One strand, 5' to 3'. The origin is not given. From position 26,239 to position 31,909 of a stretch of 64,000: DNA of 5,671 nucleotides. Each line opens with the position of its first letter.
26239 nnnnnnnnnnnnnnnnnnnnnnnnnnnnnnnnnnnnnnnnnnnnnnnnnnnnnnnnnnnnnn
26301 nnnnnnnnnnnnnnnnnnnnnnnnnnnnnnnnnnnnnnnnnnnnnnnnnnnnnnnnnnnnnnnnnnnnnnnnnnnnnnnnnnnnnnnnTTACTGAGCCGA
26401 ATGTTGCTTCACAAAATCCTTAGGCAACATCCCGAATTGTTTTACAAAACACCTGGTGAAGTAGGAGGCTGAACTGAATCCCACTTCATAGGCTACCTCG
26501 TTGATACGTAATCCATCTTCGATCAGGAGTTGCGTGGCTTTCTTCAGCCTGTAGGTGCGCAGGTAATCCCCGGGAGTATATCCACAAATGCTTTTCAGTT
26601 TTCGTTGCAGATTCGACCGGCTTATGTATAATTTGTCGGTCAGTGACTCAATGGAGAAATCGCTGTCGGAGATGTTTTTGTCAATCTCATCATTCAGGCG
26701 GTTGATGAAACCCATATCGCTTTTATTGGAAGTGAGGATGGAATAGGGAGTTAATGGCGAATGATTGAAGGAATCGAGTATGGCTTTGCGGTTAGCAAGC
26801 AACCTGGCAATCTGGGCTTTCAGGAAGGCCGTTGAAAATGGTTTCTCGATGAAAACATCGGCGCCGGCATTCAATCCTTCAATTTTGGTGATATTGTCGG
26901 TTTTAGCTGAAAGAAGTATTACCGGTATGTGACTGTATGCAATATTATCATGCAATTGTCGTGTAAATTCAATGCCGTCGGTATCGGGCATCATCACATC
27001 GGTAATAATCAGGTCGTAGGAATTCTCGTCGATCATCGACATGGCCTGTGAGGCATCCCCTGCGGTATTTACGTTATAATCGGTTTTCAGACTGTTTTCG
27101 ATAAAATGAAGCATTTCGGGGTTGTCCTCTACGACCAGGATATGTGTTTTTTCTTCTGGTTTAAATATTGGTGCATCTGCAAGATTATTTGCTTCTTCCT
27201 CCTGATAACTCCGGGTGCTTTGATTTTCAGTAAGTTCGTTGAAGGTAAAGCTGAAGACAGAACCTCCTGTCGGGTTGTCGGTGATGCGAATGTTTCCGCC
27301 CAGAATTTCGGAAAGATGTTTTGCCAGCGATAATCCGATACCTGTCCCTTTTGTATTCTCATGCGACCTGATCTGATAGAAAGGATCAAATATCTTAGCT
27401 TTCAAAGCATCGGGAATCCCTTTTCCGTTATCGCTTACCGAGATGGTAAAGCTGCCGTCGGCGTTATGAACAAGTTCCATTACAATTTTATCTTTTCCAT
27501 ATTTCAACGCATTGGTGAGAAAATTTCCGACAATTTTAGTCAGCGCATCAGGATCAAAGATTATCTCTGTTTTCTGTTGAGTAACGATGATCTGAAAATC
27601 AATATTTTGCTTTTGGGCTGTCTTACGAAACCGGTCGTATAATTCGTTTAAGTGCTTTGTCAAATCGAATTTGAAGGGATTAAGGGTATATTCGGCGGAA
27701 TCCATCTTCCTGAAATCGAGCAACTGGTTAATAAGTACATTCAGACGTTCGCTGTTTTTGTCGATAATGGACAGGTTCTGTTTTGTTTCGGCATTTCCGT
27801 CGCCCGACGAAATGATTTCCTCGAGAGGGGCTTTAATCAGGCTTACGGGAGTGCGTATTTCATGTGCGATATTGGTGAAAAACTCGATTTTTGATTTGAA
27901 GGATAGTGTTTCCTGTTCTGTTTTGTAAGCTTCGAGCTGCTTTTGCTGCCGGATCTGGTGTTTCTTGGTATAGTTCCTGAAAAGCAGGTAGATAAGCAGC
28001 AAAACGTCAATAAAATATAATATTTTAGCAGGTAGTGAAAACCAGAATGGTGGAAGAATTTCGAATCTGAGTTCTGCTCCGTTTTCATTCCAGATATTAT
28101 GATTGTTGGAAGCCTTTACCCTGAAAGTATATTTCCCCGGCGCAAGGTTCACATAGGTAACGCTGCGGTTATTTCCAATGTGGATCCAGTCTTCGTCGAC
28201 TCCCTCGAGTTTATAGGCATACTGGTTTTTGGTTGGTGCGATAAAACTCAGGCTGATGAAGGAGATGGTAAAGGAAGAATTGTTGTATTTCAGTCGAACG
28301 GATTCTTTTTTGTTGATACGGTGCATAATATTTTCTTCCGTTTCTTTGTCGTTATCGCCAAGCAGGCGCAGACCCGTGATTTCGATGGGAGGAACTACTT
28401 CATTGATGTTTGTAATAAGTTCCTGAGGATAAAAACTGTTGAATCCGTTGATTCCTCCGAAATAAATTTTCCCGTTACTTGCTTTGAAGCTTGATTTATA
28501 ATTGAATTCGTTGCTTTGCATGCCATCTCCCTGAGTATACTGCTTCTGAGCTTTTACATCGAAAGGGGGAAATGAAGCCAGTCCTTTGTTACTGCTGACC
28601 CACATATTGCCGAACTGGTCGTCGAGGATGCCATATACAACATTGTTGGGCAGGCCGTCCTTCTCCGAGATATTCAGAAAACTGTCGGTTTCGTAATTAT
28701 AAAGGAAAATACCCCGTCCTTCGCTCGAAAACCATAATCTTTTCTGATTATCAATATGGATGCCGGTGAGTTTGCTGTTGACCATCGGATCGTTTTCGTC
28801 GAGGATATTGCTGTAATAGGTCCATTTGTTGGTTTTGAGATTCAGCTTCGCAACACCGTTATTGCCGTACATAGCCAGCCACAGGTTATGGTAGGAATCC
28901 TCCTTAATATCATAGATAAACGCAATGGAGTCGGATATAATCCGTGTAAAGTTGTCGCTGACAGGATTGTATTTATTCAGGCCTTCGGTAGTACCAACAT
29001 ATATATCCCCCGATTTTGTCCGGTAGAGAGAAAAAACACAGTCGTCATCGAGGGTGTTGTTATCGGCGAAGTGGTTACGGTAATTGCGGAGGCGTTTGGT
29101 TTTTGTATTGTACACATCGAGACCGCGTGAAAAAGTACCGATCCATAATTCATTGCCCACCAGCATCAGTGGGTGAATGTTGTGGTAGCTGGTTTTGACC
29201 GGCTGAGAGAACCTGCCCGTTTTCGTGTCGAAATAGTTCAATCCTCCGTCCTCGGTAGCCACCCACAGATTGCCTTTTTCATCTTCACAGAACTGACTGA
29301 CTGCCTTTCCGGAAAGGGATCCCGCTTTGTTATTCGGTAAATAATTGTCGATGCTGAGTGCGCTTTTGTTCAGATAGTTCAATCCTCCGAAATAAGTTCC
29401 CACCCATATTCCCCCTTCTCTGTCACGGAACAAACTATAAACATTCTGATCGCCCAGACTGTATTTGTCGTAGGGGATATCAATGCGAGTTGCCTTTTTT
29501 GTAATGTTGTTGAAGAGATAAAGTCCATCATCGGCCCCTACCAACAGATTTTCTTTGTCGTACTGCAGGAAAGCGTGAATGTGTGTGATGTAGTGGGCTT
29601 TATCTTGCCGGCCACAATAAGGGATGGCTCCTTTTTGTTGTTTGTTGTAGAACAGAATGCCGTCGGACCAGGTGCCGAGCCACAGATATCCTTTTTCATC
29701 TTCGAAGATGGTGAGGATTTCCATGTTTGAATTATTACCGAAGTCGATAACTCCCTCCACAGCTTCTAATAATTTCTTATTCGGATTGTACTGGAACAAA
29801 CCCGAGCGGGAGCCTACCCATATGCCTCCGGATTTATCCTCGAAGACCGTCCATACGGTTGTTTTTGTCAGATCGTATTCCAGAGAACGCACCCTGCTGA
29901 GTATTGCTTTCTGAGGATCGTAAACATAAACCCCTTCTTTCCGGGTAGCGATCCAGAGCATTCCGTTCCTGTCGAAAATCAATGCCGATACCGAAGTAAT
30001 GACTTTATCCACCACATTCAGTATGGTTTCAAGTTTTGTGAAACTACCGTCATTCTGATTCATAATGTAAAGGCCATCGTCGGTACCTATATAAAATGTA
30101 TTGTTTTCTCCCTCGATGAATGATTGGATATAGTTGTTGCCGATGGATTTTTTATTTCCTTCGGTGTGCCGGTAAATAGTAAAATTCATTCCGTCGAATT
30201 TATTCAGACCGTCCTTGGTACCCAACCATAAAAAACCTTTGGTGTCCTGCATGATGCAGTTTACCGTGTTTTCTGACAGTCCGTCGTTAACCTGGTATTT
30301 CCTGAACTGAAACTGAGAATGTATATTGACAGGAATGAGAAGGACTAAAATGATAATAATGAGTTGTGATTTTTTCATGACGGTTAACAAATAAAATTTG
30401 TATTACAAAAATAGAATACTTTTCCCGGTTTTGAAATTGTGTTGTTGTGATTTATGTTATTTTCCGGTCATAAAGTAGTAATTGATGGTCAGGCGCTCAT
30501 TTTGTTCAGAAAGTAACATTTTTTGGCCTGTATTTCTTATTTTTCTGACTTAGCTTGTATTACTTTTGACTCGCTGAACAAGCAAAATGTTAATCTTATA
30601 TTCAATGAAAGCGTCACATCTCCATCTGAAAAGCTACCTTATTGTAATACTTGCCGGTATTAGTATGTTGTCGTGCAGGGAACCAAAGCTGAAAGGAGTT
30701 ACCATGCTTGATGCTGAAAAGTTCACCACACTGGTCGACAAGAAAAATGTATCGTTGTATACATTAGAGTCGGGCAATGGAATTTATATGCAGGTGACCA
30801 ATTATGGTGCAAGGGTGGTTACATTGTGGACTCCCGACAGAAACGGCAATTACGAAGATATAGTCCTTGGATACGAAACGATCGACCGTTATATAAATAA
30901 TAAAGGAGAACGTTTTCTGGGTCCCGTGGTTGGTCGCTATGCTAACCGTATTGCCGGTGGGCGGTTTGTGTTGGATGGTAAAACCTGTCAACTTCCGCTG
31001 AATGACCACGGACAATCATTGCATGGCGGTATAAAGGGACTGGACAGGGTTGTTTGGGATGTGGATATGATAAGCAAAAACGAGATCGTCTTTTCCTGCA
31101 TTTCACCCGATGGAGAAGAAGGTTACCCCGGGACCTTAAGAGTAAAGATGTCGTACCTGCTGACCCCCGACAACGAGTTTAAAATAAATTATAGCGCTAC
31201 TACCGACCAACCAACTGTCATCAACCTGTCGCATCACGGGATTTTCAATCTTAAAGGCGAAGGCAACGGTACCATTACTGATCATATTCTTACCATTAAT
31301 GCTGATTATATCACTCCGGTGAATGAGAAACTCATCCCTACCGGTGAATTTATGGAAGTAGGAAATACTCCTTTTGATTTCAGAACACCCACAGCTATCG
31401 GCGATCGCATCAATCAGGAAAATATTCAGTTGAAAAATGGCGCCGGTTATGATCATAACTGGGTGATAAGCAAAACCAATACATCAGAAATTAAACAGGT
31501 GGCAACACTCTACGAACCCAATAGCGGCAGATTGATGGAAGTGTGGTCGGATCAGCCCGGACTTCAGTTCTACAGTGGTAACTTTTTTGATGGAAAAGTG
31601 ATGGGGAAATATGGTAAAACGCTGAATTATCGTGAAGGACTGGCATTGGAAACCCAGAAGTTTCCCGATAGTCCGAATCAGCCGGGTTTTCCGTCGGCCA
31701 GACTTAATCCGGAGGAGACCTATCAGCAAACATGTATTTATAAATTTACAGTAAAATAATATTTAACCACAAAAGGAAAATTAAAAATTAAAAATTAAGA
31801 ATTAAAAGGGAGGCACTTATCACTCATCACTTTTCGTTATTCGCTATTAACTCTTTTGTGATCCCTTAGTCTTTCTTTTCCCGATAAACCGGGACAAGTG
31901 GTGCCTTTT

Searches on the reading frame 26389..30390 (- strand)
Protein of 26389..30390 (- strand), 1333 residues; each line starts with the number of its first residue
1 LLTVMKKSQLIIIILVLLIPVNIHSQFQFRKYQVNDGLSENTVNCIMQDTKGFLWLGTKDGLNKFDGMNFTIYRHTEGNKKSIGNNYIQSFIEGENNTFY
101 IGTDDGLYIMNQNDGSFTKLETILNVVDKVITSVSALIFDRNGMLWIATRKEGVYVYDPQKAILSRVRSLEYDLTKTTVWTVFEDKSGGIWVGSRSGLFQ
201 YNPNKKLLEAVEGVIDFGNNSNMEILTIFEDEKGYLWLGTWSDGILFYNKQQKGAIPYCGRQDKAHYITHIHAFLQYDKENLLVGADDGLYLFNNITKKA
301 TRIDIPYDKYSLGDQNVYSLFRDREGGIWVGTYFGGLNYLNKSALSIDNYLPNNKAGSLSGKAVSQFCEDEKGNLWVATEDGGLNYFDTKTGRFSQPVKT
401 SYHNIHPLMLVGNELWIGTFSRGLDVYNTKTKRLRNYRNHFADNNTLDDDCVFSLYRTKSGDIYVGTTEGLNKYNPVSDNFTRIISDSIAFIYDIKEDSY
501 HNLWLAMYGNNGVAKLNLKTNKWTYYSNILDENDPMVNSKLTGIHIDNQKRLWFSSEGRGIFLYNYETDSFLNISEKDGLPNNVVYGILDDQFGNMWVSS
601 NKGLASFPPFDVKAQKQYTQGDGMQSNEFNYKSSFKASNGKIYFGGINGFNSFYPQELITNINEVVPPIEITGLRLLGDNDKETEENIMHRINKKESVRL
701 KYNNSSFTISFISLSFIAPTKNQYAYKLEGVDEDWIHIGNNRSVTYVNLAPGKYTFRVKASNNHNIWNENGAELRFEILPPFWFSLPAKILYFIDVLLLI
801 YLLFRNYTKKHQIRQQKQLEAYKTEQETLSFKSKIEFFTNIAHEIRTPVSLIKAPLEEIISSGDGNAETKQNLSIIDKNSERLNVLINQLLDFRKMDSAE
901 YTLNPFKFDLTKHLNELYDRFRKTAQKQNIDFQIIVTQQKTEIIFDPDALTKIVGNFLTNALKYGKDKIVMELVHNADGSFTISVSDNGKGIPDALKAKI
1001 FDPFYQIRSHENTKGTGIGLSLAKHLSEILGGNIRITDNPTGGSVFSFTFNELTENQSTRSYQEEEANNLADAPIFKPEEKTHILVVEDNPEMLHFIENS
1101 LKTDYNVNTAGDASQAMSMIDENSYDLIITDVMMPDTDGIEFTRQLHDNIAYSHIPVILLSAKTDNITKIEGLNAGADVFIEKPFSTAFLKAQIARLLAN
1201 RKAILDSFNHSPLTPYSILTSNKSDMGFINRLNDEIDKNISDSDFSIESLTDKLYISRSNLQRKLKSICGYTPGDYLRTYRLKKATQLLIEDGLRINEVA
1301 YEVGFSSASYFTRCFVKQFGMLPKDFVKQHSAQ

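Call 22: search_protein_families(library=pfam, proteins=[window:26389-30390:-], max_evalue=0.001)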
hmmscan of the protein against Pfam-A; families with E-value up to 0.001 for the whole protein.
window:26389-30390:- (1333 aa): 9 families
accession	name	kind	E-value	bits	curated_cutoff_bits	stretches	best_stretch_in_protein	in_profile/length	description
PF07494.17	Reg_prop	-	4.4e-46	149.4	20.4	2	311-333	1-23/24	Two component regulator propeller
PF00072.30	Response_reg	-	1.7e-26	93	30.2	1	1084-1194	1-110/111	Response regulator receiver domain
PF02518.31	HATPase_c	-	4.8e-24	85.4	26.4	1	946-1051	2-108/111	Histidine kinase-, DNA gyrase B-, and HSP90-like ATPase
PF12833.13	HTH_18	-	2.5e-22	79.4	33.6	1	1251-1328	2-79/80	Helix-turn-helix domain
PF07495.19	Y_Y_Y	-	7.9e-21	74.2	26.6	1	717-779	3-65/65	Y_Y_Y domain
PF00165.29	HTH_AraC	-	6e-14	52.2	26.6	2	1292-1326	7-40/42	Bacterial regulatory helix-turn-helix proteins, AraC family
PF00512.31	HisKA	-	1.2e-13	51.4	26.9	1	834-898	2-65/66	His Kinase A (phospho-acceptor) domain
PF24807.1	WD40_CDC20-Fz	-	6.7e-07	29.3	200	0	94-198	18-114/292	CDC20/Fizzy WD40 domain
PF08450.18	SGL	-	5.1e-06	26.7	26.3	0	86-244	41-205/246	SMP-30/Gluconolactonase/LRE-like region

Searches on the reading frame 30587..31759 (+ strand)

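Call 22: search_protein_families(library=pfam, proteins=[window:30587-31759:+], max_evalue=0.001)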
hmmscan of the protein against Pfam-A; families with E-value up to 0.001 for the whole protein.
window:30587-31759:+ (390 aa): 1 family
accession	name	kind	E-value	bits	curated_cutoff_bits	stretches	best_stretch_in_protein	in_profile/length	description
PF01263.26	Aldose_epim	-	1.1e-85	288.2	27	1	57-386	2-299/299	Aldose 1-epimerase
